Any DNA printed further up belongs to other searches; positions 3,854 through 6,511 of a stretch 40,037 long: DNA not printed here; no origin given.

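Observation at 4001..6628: Gene 17 is a chimeric 1025-aa tailspike on a near-T7 backbone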

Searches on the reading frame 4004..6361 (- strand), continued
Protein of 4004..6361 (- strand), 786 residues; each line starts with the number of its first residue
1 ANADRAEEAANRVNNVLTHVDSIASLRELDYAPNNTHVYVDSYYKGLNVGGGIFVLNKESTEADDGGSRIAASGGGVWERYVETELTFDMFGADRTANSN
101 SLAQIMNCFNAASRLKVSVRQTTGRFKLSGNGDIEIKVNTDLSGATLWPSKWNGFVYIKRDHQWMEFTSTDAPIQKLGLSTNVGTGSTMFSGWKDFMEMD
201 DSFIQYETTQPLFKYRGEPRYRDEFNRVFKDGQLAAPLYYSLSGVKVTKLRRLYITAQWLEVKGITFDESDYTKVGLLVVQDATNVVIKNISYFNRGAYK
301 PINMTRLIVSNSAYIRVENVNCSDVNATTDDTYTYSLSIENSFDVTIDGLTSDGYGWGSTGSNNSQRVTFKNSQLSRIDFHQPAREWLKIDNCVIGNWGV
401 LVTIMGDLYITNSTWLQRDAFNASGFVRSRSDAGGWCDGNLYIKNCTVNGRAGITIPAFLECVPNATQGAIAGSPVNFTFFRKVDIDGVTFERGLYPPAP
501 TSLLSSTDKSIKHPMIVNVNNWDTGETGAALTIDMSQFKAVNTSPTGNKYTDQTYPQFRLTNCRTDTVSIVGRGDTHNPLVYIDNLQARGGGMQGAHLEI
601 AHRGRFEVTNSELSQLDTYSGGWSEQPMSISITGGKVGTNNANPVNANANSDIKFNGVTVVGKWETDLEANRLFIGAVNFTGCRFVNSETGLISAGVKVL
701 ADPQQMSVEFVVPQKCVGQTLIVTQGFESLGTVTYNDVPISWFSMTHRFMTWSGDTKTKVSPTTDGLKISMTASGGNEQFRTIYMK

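Call 84: find_encoding_contigs(protein=P0005, flank=5000, max_places=1)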
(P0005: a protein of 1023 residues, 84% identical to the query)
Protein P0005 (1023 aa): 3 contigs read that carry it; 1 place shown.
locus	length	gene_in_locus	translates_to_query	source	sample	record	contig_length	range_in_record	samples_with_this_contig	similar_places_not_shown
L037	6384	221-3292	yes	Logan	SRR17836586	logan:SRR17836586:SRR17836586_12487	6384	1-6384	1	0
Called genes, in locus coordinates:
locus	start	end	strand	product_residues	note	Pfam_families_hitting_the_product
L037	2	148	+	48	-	?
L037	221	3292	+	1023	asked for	PF03906:Phage_T7_tail, PF27114:Phage_tail_beta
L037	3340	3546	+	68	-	PF10746:Phage_holin_2_2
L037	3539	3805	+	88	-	PF11123:DNA_Packaging_2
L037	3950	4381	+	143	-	PF03245:Phage_lysis (weak)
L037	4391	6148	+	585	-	PF22530:Terminase-T7_RNaseH-like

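Call 89: fold_search(model_id=the predicted structure, library=viral)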
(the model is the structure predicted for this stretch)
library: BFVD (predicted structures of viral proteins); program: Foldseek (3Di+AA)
matches with E <= 10: 927; with E <= 0.001: 273
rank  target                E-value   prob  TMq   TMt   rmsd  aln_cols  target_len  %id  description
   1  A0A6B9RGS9            0.0e+00  1.00  0.98  0.74   1.5       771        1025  100  Probable tail spike protein [Escherichia phage vB_EcoP_PHB19]
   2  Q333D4                1.7e-48  1.00  0.86  0.70   5.2       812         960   27  Tail fiber [Escherichia phage Rtp]
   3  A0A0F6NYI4            1.2e-38  1.00  0.80  0.74   4.7       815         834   21  Putative tail fiber protein [Proteus phage PM 75]
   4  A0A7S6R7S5            2.3e-35  1.00  0.72  0.56  10.6       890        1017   19  (no name in the UniProt tables at hand)
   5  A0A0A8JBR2            2.3e-34  1.00  0.73  0.57   2.9       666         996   22  Depolymerase, capsule K64-specific [Klebsiella phage K64-1]
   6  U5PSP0                6.9e-26  1.00  0.70  0.54  19.1       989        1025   14  Tail fiber [Bacillus phage CampHawk]
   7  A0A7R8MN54            2.4e-23  1.00  0.59  0.81   4.0       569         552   22  (no name in the UniProt tables at hand)
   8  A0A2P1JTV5            1.5e-18  1.00  0.57  0.58  11.2       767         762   14  Tail fiber [Anoxybacillus phage A403]
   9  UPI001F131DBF         5.4e-15  1.00  0.29  0.29  17.5       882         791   13  (no name look-up for this kind of identifier)
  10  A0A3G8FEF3            5.7e-15  1.00  0.49  0.43  12.0       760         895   11  (no name in the UniProt tables at hand)
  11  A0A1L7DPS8            1.1e-14  1.00  0.56  0.47  10.7       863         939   11  Fiber protein [Vibrio phage Vp670]
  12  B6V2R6                3.8e-14  1.00  0.31  0.60   6.8       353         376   16  Gp17.2 [Bacillus phage SP01]
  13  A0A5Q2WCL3            1.5e-13  1.00  0.55  0.53   6.9       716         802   13  Tail fiber protein [Vibrio phage vB_VhaP_VH-5]
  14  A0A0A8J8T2            3.9e-13  1.00  0.43  0.38  12.4       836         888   11  Depolymerase, capsule K1-specific [Klebsiella phage K64-1]
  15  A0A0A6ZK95            9.5e-13  1.00  0.44  0.49  11.9       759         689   11  Virion protein [Proteus phage PM16]
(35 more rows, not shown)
